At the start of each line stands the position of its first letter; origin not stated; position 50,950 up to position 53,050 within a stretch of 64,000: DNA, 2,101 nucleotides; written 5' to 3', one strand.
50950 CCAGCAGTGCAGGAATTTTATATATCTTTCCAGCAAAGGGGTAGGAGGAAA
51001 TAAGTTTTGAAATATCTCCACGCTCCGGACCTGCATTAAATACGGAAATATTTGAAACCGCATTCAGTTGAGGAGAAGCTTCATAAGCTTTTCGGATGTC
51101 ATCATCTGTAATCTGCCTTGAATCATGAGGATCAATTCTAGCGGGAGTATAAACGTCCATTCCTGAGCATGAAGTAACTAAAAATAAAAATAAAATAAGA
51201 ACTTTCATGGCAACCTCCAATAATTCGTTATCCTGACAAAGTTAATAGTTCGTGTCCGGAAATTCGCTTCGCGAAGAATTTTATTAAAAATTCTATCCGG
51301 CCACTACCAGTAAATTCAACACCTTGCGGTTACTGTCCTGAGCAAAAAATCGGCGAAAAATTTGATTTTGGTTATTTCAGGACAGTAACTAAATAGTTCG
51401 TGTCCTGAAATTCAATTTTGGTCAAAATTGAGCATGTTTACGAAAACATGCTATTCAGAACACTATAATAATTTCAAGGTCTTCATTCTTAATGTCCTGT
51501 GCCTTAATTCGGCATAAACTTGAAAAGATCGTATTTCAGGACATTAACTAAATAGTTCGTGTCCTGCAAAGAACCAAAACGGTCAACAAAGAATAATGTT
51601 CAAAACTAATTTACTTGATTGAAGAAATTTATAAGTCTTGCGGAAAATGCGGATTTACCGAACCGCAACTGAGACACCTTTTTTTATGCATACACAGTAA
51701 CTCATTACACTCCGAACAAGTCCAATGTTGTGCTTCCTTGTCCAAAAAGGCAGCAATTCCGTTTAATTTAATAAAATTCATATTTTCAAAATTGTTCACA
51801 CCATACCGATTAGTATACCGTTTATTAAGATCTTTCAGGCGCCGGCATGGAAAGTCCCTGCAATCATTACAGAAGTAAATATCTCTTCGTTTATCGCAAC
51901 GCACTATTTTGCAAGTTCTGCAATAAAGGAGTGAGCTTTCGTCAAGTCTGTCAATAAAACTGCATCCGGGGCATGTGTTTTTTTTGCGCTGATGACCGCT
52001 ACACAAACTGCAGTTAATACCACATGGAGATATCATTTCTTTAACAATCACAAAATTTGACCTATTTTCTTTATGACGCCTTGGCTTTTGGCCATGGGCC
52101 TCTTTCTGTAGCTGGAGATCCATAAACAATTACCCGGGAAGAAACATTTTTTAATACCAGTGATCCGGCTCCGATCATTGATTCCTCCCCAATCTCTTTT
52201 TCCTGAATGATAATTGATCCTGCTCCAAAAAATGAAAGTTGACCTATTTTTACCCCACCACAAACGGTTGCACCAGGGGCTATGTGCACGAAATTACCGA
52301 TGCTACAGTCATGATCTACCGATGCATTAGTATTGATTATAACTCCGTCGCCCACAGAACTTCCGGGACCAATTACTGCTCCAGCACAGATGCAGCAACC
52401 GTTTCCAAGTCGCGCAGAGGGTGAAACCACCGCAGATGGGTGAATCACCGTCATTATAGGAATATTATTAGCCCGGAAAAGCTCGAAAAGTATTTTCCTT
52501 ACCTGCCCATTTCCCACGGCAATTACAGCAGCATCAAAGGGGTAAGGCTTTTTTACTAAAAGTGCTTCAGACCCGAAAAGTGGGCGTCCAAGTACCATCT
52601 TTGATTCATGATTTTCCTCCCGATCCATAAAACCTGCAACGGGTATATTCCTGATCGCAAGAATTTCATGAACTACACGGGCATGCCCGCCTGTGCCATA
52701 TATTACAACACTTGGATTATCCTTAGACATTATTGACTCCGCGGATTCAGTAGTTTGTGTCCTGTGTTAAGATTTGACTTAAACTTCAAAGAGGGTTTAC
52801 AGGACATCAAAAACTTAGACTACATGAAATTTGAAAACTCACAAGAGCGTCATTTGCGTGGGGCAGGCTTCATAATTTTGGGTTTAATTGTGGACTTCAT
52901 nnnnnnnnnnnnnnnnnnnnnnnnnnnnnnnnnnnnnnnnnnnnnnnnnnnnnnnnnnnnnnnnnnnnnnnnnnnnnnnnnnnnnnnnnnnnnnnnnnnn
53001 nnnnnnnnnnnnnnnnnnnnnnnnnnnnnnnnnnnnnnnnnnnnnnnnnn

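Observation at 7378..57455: Undescribed family of modular MITE-like intergenic repeats with at least 11 copies in 64 kb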

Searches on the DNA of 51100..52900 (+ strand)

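Call 69: search_rna_families(source=window, start=51100, end=52900, threshold=evalue, max_evalue=1)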
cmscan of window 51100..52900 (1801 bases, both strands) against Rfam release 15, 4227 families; matches with E-value up to 1: 4.
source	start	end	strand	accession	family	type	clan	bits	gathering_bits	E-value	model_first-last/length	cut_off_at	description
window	51357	51428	-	RF00172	CAESAR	Cis-reg;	-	23.8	45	0.15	1-80/80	no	ctgf/hcs24 CAESAR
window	51372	51571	-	RF04097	MIR2630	Gene; miRNA;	-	23.1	144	0.073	1-229/229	no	MIR2630 microRNA precursor family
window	51373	51572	+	RF04097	MIR2630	Gene; miRNA;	-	22.6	144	0.099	1-229/229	no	MIR2630 microRNA precursor family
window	51377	51473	+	RF01635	ceN45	Gene; snRNA; snoRNA; HACA-box;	-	19.8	60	0.86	1-128/128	no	Caenorhabditis snoRNA ceN45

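Call 104: search_dna_similar(query=window:51246-51575:+, collection=phages, mode=distant, max_evalue=0.01, max_rows=10)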
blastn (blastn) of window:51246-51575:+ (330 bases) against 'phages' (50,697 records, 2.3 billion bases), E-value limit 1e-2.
No match.
